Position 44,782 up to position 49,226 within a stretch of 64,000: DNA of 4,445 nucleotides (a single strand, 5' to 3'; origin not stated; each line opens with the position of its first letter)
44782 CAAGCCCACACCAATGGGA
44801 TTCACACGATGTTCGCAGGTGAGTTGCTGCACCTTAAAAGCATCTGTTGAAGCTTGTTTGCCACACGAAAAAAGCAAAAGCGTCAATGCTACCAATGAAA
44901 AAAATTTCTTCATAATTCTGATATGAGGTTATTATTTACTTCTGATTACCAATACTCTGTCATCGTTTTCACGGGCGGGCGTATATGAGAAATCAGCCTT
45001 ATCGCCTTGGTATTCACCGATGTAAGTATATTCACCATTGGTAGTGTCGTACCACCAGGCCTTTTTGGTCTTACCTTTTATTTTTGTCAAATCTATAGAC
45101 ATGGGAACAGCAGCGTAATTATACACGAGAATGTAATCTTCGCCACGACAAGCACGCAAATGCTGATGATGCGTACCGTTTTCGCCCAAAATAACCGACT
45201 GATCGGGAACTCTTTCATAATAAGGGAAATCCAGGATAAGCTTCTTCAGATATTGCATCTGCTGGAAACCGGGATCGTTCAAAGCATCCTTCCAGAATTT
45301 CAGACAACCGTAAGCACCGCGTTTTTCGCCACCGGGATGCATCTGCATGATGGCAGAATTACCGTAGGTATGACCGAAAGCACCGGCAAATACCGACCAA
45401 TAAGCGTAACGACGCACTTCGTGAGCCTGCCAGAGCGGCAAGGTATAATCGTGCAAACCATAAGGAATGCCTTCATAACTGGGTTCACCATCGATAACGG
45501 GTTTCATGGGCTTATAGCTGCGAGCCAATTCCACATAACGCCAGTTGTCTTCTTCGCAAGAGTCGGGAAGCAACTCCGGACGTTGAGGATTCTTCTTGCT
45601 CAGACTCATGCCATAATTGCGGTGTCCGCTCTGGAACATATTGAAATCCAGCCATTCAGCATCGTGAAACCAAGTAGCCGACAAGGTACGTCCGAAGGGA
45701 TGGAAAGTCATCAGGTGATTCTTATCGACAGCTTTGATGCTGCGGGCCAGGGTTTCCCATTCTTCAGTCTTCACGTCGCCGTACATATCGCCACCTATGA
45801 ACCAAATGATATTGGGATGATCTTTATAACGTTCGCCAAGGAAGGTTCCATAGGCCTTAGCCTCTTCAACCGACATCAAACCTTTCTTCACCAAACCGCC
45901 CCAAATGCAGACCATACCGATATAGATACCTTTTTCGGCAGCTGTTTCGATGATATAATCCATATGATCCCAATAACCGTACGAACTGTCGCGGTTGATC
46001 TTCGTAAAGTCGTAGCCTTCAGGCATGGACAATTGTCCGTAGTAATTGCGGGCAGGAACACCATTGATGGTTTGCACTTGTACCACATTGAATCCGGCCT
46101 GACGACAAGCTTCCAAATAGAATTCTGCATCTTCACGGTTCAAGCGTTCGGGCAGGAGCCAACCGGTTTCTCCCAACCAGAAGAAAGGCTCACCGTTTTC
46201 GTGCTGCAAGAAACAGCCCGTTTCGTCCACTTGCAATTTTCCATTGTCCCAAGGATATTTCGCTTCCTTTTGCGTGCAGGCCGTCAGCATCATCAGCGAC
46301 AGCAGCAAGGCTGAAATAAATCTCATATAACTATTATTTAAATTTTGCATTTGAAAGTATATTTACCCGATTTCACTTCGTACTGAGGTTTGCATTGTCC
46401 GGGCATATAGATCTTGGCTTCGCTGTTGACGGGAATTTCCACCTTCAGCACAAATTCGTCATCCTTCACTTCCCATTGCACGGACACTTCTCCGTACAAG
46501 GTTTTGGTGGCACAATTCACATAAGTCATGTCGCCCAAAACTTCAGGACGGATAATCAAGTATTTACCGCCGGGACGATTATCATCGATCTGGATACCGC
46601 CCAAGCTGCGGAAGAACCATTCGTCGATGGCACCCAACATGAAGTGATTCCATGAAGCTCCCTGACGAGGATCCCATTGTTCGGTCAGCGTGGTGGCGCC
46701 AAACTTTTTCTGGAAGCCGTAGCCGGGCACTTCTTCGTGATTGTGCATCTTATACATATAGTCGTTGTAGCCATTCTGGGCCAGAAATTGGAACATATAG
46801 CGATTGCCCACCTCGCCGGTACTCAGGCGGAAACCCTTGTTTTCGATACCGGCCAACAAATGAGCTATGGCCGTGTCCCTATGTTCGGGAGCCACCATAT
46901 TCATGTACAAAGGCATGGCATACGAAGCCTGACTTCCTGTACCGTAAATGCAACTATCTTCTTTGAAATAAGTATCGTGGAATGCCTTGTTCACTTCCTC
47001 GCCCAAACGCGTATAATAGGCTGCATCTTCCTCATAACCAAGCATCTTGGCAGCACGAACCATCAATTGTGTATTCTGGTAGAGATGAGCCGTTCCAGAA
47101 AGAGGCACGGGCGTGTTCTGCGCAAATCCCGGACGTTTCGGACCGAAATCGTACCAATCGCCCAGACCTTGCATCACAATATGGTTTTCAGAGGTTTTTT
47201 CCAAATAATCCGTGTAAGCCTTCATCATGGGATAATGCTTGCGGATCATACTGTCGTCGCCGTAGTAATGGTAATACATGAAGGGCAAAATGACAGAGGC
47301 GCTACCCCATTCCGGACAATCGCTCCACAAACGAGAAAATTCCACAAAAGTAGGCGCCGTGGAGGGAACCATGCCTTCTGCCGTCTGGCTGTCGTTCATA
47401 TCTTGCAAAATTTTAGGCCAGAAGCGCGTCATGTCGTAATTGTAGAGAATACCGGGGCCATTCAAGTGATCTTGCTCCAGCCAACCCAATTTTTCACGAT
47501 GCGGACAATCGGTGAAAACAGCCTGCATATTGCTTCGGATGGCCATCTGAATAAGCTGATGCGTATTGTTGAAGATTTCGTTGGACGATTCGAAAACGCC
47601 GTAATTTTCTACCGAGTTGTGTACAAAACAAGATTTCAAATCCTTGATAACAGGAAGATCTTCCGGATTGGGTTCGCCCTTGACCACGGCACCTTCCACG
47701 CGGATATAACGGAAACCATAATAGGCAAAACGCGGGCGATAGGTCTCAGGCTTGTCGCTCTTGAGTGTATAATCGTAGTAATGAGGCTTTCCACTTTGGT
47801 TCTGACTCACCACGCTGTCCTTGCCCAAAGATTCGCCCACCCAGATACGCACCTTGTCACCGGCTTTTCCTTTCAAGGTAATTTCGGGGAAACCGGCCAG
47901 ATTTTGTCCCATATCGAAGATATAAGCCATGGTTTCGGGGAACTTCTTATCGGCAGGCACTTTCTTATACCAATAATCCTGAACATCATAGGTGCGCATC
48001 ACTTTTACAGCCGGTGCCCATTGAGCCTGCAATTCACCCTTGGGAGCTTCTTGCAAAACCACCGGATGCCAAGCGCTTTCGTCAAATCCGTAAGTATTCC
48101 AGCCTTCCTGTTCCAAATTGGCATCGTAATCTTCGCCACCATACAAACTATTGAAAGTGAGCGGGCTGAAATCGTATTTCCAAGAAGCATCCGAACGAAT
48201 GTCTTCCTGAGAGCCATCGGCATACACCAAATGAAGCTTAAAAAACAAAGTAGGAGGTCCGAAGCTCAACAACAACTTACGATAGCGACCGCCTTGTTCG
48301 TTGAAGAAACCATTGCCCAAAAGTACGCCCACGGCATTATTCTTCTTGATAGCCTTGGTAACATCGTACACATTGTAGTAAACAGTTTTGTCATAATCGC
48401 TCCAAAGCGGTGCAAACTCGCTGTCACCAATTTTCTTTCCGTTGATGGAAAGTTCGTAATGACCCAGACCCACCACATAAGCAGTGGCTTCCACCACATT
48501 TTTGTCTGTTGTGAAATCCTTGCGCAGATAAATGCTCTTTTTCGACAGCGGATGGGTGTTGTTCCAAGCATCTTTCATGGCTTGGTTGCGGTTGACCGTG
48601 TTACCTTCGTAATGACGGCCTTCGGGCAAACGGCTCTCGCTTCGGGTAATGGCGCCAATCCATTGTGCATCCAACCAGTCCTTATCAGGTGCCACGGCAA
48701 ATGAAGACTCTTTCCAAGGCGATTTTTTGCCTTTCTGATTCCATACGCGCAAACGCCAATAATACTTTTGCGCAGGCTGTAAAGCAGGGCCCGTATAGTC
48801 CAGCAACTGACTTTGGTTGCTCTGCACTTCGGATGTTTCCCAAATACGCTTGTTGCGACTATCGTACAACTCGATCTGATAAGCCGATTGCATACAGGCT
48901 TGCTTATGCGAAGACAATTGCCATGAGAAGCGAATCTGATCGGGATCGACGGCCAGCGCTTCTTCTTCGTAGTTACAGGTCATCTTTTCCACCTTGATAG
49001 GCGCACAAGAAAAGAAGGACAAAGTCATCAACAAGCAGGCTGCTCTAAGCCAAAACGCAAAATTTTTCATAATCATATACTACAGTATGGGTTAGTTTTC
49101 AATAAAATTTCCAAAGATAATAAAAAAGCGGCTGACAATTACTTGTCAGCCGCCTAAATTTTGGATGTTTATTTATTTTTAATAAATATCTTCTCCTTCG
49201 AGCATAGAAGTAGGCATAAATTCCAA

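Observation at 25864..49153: Ten-gene secreted glycoside hydrolase operon with a rhamnogalacturonan-II side-chain signature but no SusC/SusD, regulator or transporter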

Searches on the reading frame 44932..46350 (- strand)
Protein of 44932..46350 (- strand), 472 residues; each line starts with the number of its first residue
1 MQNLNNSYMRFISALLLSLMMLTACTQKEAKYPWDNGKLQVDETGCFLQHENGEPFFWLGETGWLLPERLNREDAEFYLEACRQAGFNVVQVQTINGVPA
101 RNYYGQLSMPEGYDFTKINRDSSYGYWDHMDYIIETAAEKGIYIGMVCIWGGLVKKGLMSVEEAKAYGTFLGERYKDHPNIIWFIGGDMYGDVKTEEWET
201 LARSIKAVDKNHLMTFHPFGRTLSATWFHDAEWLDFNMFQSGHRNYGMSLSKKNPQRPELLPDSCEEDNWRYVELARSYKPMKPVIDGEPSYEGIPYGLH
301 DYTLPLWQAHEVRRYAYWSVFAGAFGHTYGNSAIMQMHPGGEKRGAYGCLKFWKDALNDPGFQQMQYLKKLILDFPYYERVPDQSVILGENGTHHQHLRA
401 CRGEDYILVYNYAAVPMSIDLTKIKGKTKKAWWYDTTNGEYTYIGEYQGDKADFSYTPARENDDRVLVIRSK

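Call 3: search_protein_families(library=pfam, proteins=[window:44932-46350:-])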
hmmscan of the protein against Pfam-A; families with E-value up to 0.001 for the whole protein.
window:44932-46350:- (472 aa): 2 families
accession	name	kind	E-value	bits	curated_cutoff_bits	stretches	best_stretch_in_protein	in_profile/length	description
PF13204.13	Apiosidase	-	1.8e-113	379.8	26.5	1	45-379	4-320/320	Apiosidase-like, catalytic domain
PF12904.13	Collagen_bind_2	-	8e-25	87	22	1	381-469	1-91/92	Putative collagen-binding domain of a collagenase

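Call 30: search_solved_structures(query=window:44932-46350:-, max_evalue=0.00001)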
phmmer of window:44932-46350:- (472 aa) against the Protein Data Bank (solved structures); distinct sequences matched with E-value up to 0.00001: 3.
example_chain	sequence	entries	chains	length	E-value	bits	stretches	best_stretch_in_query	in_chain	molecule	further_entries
3kzs_A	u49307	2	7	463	1.4e-192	644.2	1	28-469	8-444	DUF4038 domain-containing protein | Glycoside hydrolase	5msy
4qfu_A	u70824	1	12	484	5.3e-182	609.3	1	31-469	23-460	DUF4038 domain-containing protein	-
8t9w_A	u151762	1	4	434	1.7e-74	254.7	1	44-462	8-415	Apiosidase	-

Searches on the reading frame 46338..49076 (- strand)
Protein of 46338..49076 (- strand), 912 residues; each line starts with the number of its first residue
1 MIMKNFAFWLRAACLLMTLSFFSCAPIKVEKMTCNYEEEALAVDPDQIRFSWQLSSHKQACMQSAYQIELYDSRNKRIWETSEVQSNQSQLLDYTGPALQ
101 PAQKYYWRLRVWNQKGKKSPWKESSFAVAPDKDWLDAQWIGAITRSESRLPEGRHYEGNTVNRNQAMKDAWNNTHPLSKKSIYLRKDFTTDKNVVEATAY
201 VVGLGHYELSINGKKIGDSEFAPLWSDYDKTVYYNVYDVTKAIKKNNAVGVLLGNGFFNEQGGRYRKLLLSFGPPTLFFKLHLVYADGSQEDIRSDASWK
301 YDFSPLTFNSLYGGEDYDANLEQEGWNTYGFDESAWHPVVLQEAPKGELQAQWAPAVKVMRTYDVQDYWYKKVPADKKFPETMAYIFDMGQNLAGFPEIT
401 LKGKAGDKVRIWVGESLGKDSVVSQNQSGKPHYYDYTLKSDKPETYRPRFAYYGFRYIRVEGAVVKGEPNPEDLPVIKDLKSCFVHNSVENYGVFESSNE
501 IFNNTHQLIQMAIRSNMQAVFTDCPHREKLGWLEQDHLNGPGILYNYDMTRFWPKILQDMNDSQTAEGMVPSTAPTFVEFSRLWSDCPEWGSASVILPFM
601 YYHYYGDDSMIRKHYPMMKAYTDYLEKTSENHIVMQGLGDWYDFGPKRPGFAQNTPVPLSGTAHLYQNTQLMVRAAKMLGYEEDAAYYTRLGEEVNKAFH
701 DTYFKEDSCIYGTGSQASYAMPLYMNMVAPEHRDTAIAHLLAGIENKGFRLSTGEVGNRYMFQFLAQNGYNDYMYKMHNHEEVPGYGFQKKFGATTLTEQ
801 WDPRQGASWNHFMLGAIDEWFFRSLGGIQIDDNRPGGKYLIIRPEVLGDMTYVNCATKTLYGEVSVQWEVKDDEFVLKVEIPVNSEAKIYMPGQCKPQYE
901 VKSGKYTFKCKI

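Call 3: search_protein_families(library=pfam, proteins=[window:46338-49076:-])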
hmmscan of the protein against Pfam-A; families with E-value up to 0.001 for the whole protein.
window:46338-49076:- (912 aa): 6 families
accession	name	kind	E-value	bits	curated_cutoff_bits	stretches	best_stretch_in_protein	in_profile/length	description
PF17389.8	Bac_rhamnosid6H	-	1.9e-99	333.6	24.5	1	491-824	2-338/339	Bacterial alpha-L-rhamnosidase 6 hairpin glycosidase domain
PF08531.16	Bac_rhamnosid_N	-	2.2e-55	187.5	25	1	192-360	1-171/172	Alpha-L-rhamnosidase N-terminal domain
PF25788.1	Ig_Rha78A_N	-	8.6e-29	100.3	27.4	1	29-125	1-97/105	Rha78A-like, N-terminal immunoglobulin domain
PF05592.18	Bac_rhamnosid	-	3e-19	69.3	22.2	1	384-473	7-95/102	Bacterial alpha-L-rhamnosidase concanavalin-like domain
PF17390.7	Bac_rhamnosid_C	-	9.6e-16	57.8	22.1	1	829-900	3-72/78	Bacterial alpha-L-rhamnosidase C-terminal domain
PF00041.27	fn3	-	0.00017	22.1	25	1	42-125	10-81/84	Fibronectin type III domain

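Call 27: search_solved_structures(query=window:46338-49076:-, max_evalue=1e-10)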
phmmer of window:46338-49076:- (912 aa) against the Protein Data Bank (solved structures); distinct sequences matched with E-value up to 1e-10: 3.
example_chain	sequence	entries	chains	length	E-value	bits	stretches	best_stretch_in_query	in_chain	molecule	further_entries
6i60_A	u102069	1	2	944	8.2e-133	447.5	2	32-708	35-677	Alpha-rhamnosidase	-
3w5m_A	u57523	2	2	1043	5.5e-116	391.8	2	170-896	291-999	Putative rhamnosidase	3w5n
6gsz_A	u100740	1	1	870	9.2e-85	288.4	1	180-908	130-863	Alpha-L-rhamnosidase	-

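Call 35: search_protein_families(library=ncbifam, proteins=[window:46338-49076:-], max_evalue=0.00001)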
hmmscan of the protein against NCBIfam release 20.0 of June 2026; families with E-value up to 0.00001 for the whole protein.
window:46338-49076:- (912 aa): 2 families
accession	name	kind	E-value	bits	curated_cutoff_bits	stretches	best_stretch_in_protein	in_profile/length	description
NF041572.1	rhamnosid_Flavobac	equivalog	1.3e-148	496.8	1800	1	24-893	21-902/946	alpha-L-rhamnosidase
NF041573.1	rhamnosid_Stmyc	equivalog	3.3e-145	485.4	1720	2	168-900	288-1001/1028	alpha-L-rhamnosidase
